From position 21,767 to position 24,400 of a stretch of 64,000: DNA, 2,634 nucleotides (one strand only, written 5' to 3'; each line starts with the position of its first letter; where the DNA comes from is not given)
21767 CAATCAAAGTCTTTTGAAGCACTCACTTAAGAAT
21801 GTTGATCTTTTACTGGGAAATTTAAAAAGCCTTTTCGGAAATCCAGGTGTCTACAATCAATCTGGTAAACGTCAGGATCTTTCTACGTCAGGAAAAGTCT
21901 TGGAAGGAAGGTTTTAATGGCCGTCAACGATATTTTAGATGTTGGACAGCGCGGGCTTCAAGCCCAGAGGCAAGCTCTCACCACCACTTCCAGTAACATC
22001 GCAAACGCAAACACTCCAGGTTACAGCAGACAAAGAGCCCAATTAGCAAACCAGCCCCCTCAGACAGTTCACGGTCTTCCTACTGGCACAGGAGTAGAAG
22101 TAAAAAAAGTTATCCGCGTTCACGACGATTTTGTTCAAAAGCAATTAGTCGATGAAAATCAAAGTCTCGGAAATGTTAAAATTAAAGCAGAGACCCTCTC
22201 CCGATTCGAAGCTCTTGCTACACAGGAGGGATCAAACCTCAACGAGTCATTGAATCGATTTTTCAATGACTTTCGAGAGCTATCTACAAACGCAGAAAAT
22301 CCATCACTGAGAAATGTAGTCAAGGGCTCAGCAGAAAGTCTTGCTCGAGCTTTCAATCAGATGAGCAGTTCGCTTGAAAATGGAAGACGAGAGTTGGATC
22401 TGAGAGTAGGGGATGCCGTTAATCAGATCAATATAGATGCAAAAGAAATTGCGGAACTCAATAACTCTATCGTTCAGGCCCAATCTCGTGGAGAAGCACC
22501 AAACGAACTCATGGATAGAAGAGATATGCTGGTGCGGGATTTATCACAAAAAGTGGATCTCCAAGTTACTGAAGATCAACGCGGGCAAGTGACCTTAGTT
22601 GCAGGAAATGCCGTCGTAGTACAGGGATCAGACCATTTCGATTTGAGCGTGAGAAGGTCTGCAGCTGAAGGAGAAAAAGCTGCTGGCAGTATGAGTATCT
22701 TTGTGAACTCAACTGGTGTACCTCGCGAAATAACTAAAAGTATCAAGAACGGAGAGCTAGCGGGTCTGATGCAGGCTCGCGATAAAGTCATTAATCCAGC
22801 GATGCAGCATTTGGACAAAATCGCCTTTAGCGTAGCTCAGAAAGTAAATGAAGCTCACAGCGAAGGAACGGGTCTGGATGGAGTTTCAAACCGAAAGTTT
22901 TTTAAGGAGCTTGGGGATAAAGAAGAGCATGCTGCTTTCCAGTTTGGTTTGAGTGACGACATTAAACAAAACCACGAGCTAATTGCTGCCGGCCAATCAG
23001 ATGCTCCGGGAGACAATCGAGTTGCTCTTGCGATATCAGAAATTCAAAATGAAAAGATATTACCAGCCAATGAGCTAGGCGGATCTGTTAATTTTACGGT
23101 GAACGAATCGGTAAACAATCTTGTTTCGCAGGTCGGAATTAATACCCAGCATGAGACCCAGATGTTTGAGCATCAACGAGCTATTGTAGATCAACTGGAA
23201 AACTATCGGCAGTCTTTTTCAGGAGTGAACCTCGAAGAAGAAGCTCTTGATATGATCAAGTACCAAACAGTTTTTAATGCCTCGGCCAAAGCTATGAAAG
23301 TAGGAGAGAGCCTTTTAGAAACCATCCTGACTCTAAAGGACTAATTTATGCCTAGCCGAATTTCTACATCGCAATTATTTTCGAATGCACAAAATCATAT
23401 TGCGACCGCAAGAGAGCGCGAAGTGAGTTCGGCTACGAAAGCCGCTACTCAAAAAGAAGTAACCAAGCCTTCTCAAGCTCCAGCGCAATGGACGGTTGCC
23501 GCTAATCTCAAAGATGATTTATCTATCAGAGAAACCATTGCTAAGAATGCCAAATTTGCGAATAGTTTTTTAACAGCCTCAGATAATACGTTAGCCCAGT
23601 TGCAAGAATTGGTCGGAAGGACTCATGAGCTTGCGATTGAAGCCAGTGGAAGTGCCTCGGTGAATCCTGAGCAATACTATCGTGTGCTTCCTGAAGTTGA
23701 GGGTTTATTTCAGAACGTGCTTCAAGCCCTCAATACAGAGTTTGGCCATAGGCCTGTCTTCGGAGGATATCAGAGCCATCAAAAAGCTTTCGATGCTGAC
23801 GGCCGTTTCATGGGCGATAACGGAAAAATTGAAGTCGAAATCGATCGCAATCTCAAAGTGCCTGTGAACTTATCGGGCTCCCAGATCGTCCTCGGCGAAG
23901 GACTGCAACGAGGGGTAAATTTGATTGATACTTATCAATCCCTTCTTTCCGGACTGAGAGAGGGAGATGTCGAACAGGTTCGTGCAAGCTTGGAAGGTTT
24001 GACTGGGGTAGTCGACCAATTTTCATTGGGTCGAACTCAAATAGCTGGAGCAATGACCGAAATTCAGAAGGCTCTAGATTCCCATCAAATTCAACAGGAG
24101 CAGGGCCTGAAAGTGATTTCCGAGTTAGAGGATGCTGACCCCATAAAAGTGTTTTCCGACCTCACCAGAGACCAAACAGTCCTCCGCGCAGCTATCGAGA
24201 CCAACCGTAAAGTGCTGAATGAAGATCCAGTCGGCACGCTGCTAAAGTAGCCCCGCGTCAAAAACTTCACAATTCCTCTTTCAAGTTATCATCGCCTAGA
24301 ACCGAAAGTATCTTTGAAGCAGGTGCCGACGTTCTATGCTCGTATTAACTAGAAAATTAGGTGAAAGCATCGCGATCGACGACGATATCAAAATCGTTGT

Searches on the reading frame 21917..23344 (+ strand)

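Call 61: search_protein_families(library=pfam, proteins=[window:21917-23344:+], max_evalue=0.001)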
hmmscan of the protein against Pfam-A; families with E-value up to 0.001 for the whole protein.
window:21917-23344:+ (475 aa): 3 families
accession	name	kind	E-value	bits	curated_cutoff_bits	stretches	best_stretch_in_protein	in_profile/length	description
PF22638.1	FlgK_D1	-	3e-56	191.1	28.6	1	94-329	1-233/233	Flagellar hook-associated protein FlgK helical domain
PF00460.25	Flg_bb_rod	-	1.4e-11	44.6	20.7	1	7-36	1-30/31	Flagella basal body rod protein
PF06429.18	Flg_bbr_C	-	9.8e-08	31.8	23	1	434-473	7-46/46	Flagellar basal body rod FlgEFG protein C-terminal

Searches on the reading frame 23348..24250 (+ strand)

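Call 61: search_protein_families(library=pfam, proteins=[window:23348-24250:+], max_evalue=0.001)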
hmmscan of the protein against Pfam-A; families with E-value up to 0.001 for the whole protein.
window:23348-24250:+ (300 aa): 1 family
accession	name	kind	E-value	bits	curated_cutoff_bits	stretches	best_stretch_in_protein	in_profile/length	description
PF00669.25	Flagellin_N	-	8.8e-08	32.7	26.6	1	5-141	1-137/139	Bacterial flagellin N-terminal helical region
